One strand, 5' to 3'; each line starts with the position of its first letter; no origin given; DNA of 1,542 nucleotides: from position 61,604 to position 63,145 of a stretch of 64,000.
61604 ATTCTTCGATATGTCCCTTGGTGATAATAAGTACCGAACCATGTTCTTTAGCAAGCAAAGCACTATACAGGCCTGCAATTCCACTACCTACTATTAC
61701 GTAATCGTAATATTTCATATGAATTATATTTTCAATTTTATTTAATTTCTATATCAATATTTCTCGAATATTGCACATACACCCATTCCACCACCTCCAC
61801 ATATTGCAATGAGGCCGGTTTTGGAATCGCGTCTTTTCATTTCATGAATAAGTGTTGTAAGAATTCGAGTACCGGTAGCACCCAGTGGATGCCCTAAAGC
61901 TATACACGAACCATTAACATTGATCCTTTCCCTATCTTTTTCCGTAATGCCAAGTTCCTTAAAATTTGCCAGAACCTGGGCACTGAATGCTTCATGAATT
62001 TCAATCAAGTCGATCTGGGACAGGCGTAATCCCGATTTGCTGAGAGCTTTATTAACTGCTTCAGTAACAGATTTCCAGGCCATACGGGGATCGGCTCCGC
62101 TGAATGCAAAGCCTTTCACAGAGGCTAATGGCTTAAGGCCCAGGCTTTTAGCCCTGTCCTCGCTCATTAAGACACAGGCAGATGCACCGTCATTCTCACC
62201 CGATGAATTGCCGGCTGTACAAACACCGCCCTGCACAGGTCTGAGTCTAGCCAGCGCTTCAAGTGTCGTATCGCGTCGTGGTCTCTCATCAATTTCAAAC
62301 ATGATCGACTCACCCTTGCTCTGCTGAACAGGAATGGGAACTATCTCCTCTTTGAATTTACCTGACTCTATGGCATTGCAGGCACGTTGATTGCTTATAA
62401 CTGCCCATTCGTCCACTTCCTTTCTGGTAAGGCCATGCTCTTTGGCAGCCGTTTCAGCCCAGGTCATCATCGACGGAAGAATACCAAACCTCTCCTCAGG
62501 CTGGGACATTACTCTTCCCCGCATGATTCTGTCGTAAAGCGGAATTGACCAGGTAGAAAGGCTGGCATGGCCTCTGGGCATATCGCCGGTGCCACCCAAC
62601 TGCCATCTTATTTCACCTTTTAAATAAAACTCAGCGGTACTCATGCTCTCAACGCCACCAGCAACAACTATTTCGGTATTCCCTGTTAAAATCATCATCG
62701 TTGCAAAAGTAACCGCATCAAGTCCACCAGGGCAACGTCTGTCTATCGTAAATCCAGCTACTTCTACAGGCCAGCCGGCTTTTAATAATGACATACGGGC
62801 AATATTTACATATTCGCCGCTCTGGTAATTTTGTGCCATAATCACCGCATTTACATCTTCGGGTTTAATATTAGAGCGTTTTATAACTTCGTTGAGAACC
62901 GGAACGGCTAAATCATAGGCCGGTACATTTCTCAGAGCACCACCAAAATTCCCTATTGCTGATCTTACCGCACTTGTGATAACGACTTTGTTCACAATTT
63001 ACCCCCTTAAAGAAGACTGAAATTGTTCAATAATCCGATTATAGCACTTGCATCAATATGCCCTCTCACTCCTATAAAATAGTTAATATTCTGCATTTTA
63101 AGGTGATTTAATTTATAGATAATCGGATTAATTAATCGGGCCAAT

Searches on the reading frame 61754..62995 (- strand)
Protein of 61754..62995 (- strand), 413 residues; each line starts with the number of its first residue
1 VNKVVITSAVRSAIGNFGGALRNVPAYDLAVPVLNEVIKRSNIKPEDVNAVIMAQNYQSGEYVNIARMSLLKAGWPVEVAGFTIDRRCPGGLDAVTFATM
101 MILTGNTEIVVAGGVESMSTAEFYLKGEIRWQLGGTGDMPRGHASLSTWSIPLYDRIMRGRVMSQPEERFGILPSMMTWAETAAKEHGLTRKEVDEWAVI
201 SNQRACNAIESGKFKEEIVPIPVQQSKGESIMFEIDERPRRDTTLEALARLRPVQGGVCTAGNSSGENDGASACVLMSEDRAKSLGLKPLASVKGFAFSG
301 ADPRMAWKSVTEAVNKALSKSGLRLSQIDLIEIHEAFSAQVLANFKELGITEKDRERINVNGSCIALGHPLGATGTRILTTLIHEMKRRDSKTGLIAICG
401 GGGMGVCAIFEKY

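Call 72: search_protein_families(library=pfam, proteins=[window:61754-62995:-], max_evalue=0.001)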
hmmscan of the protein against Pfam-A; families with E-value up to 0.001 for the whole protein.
window:61754-62995:- (413 aa): 3 families
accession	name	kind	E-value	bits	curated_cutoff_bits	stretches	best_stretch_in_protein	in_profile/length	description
PF00108.29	Thiolase_N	-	2.8e-64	217.4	26.4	1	4-280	1-260/260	Thiolase, N-terminal domain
PF02803.24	Thiolase_C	-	4.5e-41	139.8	27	1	287-412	1-123/123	Thiolase, C-terminal domain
PF22691.2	Thiolase_C_1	-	1.8e-05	25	28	1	304-354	14-64/144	Thiolase C-terminal domain-like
